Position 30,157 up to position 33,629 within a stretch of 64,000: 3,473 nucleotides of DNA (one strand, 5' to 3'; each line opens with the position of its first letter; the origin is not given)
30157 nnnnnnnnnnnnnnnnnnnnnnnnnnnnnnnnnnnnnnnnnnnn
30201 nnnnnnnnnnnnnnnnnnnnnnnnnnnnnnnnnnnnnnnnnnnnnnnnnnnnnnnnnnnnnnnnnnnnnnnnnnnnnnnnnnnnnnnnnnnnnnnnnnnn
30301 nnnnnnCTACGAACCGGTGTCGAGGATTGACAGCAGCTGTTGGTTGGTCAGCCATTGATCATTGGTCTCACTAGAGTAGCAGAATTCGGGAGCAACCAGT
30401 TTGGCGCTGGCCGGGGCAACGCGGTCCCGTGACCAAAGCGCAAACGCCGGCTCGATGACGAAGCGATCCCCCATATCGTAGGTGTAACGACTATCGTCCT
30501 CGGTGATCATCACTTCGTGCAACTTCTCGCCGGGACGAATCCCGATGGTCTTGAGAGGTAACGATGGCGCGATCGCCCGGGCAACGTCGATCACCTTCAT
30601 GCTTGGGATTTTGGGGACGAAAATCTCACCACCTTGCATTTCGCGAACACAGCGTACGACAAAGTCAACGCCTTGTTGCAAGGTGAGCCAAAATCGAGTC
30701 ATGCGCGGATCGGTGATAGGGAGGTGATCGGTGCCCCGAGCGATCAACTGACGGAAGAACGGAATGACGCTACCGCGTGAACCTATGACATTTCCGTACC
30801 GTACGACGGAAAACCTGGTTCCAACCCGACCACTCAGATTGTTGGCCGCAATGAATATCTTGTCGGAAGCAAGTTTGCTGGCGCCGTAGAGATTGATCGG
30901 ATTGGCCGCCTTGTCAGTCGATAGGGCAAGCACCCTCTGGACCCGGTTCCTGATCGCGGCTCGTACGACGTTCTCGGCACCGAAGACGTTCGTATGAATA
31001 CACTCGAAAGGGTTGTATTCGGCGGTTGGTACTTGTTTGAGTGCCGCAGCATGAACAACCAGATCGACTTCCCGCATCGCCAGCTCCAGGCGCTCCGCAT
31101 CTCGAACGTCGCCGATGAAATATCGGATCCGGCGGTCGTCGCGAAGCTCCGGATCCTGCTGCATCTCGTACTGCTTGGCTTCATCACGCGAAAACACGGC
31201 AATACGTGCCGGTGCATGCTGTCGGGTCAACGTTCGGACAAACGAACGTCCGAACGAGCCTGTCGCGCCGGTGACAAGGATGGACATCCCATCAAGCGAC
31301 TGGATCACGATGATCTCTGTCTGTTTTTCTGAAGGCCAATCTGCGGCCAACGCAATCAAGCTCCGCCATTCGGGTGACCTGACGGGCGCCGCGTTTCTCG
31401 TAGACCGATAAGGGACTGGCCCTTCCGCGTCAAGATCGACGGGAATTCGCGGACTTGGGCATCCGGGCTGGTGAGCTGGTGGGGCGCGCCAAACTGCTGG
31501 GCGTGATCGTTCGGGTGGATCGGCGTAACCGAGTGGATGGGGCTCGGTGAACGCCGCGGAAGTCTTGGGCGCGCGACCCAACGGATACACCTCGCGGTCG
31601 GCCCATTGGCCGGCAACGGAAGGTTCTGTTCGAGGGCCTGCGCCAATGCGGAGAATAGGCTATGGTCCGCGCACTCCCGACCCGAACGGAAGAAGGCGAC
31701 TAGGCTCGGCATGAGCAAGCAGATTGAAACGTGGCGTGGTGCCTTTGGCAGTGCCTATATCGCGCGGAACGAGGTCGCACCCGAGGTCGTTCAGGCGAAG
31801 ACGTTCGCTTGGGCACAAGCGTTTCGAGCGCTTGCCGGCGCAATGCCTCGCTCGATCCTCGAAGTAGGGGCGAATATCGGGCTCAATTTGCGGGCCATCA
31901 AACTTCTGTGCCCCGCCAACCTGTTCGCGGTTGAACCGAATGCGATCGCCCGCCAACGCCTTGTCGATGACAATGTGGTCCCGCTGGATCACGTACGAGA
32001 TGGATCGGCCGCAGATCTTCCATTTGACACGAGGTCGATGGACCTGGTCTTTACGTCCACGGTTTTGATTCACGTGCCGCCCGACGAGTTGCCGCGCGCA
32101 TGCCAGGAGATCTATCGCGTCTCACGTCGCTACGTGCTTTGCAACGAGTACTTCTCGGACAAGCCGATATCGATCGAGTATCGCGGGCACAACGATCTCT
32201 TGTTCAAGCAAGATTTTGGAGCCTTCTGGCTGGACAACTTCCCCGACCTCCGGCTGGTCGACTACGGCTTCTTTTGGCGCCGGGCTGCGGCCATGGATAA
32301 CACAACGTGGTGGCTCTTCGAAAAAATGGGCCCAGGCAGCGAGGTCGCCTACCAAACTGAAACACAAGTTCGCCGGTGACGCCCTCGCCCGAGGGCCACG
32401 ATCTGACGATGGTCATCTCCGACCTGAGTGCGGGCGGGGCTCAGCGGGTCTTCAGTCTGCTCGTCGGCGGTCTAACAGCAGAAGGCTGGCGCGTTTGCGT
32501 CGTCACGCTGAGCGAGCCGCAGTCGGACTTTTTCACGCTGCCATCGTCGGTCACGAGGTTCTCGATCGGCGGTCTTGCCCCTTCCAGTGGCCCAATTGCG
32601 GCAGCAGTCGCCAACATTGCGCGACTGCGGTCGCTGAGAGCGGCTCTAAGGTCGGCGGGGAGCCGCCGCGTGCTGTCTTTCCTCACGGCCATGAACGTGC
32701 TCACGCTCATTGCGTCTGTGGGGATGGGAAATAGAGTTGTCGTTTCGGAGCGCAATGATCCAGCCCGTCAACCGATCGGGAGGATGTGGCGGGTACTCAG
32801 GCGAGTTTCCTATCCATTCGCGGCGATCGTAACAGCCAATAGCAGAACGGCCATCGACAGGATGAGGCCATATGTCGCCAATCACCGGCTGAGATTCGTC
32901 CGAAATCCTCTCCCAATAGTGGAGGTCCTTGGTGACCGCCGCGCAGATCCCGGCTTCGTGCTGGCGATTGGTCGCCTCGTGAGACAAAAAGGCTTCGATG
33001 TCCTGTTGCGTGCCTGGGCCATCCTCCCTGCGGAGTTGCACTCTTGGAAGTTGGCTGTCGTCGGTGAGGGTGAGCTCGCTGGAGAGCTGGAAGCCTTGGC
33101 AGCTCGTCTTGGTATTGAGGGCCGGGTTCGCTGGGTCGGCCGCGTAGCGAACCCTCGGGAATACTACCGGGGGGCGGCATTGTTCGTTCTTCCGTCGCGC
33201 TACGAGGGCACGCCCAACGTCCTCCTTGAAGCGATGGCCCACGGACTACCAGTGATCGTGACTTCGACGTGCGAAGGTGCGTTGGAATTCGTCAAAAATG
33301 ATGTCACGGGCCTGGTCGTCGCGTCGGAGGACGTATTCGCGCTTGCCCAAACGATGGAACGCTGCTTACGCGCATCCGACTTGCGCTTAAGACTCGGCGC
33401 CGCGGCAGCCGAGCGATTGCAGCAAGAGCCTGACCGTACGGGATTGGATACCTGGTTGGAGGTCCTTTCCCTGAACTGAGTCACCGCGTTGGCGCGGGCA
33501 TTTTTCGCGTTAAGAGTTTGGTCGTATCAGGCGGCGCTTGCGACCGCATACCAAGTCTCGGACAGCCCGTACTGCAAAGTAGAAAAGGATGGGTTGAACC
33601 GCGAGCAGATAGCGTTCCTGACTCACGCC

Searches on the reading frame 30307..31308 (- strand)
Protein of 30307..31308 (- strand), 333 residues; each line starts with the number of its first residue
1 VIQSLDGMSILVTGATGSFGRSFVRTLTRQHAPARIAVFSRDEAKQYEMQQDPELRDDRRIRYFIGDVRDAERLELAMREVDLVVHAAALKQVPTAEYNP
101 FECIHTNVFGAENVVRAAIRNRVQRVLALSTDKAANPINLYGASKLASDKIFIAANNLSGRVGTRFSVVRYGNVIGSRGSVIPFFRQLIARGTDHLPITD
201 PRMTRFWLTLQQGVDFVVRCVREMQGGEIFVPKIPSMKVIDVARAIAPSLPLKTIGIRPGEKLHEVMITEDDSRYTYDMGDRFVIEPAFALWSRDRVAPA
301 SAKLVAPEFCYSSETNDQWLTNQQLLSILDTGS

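Call 87: find_related_loci(query=window:30307-31308:-, collection=metagenome_contigs, flank=5000)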
Query window:30307-31308:- (333 aa) in metagenome_contigs; peptide patterns used: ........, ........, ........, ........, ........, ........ (x = any residue, [..] = any of these).
600 stretches matched a pattern (row limit reached: there are more); 590 encode a relative of the query (tblastn E <= 1e-3); the best 80 are kept; 80 distinct loci.
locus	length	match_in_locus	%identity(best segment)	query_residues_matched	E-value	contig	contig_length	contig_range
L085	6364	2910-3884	70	5-329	7e-154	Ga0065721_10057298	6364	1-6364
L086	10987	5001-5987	70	2-330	2e-152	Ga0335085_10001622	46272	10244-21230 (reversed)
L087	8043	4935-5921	68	2-330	3e-150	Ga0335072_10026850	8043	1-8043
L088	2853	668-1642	69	5-329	2e-158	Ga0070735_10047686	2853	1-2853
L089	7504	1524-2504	67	3-329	2e-148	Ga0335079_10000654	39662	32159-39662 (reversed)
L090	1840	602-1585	66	5-332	2e-158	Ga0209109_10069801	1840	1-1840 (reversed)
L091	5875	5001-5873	75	2-292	5e-146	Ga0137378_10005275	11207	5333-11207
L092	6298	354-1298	67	5-320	1e-145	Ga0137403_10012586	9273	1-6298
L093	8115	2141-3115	64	5-329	6e-145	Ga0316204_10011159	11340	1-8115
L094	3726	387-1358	65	5-329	4e-148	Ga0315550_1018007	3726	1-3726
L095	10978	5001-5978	65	4-329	3e-143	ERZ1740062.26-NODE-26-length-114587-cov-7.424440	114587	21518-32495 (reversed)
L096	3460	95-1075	65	5-331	4e-148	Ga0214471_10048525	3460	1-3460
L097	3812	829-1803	65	5-329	5e-145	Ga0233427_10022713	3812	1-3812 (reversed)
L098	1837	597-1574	64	5-329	5e-152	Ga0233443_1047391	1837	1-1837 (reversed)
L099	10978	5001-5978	66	4-329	5e-141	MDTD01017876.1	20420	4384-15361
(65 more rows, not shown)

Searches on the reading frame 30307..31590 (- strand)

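Call 9: search_protein_families(library=pfam, proteins=[window:30307-31590:-], max_evalue=0.001)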
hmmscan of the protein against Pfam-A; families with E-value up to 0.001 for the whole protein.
window:30307-31590:- (427 aa): 11 families
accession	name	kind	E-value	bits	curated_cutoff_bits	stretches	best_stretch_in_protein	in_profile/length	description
PF02719.21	Polysacc_synt_2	-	1.2e-101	340.2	20.2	1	104-380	1-292/293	Polysaccharide biosynthesis protein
PF01370.27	Epimerase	-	9.7e-23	81.3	20.9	1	104-322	1-235/240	NAD dependent epimerase/dehydratase family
PF01073.25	3Beta_HSD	-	3e-14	53.1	22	1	105-231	1-122/280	3-beta hydroxysteroid dehydrogenase/isomerase family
PF16363.11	GDP_Man_Dehyd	-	7.3e-13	49.1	27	1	105-248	1-166/332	GDP-mannose 4,6 dehydratase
PF04321.23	RmlD_sub_bind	-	2.8e-11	43.5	27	1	102-274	1-157/287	RmlD substrate binding domain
PF13460.12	NAD_binding_10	-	4.7e-10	40.1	27.2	1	108-230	1-103/184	NAD(P)H-binding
PF00106.31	adh_short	-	2.1e-08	34.3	26.6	1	104-252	3-166/195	short chain dehydrogenase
PF07993.18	NAD_binding_4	-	5e-08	32.8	20.1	1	106-230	1-141/258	Male sterility protein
PF08659.16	KR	-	9.7e-07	29.3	22.6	1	104-182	3-89/180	KR domain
PF05368.20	NmrA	-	2.5e-05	24.4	27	1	103-220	4-102/298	NmrA-like family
PF03435.24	Sacchrp_dh_NADP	-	7.3e-05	23.6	25.1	1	104-182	1-76/129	Saccharopine dehydrogenase NADP binding domain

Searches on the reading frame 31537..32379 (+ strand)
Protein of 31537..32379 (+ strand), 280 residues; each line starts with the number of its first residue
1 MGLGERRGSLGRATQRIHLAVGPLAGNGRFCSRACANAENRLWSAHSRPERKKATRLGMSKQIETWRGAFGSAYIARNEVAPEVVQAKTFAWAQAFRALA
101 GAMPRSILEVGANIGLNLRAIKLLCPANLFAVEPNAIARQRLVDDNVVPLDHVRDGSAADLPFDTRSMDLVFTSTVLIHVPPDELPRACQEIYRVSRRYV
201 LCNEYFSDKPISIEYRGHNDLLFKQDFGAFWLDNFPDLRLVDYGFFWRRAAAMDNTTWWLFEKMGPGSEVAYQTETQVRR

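Call 9: search_protein_families(library=pfam, proteins=[window:31537-32379:+], max_evalue=0.001)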
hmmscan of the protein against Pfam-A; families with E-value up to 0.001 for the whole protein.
window:31537-32379:+ (280 aa): 3 families
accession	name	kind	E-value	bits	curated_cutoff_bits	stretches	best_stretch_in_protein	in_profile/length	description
PF08241.18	Methyltransf_11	-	3.3e-10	40.9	21.2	1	108-197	1-88/95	Methyltransferase domain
PF13649.12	Methyltransf_25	-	2e-08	35.2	27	1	107-197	1-94/97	Methyltransferase domain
PF13489.12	Methyltransf_23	-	0.00028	21.1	27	1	99-208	16-122/164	Methyltransferase domain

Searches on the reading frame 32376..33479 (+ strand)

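Call 9: search_protein_families(library=pfam, proteins=[window:32376-33479:+], max_evalue=0.001)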
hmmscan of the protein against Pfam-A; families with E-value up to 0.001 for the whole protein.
window:32376-33479:+ (367 aa): 6 families
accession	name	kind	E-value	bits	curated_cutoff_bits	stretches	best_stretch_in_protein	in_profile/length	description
PF00534.26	Glycos_transf_1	-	8.7e-39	133.2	26.4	1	190-346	13-171/172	Glycosyl transferases group 1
PF13692.12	Glyco_trans_1_4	-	6.9e-38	130.5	27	1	195-332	4-141/142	Glycosyl transferases group 1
PF20706.3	GT4-conflict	-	1e-08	35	26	1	191-321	196-334/385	Family 4 Glycosyltransferase in conflict systems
PF13579.12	Glyco_trans_4_4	-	2.4e-08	34.9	29.7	1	20-177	1-157/158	Glycosyl transferase 4-like domain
PF13439.12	Glyco_transf_4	-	2.9e-06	27.9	28.5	1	20-178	2-165/170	Glycosyltransferase Family 4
PF13524.12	Glyco_trans_1_2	-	0.00022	21.7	25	0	241-351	27-132/144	Glycosyl transferase-like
